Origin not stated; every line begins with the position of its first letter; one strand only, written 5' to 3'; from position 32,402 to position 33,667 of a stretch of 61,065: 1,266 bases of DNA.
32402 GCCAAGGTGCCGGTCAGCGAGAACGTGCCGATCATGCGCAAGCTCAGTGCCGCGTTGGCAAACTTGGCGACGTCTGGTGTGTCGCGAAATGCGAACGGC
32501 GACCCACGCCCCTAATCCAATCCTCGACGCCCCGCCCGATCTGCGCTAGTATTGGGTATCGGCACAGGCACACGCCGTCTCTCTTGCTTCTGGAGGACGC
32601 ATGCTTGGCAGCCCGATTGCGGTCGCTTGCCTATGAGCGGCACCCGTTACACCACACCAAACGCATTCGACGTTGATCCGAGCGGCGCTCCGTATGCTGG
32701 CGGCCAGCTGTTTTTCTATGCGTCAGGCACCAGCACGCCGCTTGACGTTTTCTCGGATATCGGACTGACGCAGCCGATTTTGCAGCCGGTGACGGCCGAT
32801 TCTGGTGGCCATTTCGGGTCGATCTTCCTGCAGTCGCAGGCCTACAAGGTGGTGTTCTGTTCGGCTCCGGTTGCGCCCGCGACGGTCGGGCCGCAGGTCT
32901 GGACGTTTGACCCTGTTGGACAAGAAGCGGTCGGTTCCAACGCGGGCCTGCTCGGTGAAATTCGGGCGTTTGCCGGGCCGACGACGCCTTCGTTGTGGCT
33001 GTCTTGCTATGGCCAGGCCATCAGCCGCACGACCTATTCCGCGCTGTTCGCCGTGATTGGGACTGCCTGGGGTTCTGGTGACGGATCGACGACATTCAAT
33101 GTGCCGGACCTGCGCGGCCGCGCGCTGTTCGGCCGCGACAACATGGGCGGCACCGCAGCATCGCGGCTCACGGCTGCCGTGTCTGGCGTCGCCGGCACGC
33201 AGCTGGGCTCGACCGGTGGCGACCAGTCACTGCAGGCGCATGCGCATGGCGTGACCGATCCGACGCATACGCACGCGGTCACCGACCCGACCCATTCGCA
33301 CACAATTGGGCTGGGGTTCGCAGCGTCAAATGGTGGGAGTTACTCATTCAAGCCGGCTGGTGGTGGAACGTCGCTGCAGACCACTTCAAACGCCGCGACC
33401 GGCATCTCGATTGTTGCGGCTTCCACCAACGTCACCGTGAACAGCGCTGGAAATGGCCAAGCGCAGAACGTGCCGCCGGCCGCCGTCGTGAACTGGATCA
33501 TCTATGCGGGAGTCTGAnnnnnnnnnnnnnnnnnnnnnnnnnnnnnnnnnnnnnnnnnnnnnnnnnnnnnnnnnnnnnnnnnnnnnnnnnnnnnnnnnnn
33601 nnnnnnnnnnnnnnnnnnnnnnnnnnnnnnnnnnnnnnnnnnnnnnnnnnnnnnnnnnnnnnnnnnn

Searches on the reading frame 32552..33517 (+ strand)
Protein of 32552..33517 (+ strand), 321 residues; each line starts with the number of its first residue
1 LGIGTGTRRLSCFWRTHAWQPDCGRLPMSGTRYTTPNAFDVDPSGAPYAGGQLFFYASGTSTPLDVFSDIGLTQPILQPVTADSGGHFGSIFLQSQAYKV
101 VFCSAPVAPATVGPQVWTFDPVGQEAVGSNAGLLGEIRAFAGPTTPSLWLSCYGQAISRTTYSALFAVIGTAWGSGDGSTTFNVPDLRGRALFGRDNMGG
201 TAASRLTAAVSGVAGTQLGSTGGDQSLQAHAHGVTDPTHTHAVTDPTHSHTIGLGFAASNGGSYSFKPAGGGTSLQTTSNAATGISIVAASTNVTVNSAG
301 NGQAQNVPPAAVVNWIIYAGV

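Call 49: search_protein_families(library=phrogs, proteins=[window:32552-33517:+], max_evalue=0.001)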
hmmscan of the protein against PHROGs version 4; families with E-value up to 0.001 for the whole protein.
window:32552-33517:+ (321 aa): 19 families
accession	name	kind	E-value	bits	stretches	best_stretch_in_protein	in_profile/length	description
phrog_8763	-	tail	5.4e-31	108.6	1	134-320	544-749/1024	tail protein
phrog_9116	-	tail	1.2e-20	74.7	1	135-318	62-210/455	tail protein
phrog_25747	-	tail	1.2e-18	67.5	1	126-301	672-836/901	tail fiber protein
phrog_31611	-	tail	5.3e-18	66.3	1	150-303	182-349/385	tail collar protein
phrog_1858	-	tail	7.9e-18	64.8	1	126-319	132-293/1018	tail fiber protein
phrog_523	-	tail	9.9e-15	55.3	1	128-310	482-620/673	tail collar fiber protein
phrog_327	-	tail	1.2e-14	55.6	1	132-319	301-441/618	tail protein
phrog_8469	-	tail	9.1e-14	52.5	1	146-320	145-302/303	tail fiber protein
phrog_19618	-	tail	1.3e-13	51.7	1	134-244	138-246/387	tail collar protein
phrog_38759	-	unknown function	5.2e-11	42.7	1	136-237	757-858/920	-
phrog_14307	-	unknown function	2e-08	35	1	142-204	58-110/137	-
phrog_1800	-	tail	1.3e-07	32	1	133-311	391-537/545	tail collar fiber protein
phrog_4711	-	unknown function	1.5e-07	32.4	1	169-288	173-287/296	-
phrog_6256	-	tail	2.3e-07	31.2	1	133-303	290-458/686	tail fiber protein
phrog_4924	-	tail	1e-05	24.7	1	149-230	596-686/1022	short tail fiber protein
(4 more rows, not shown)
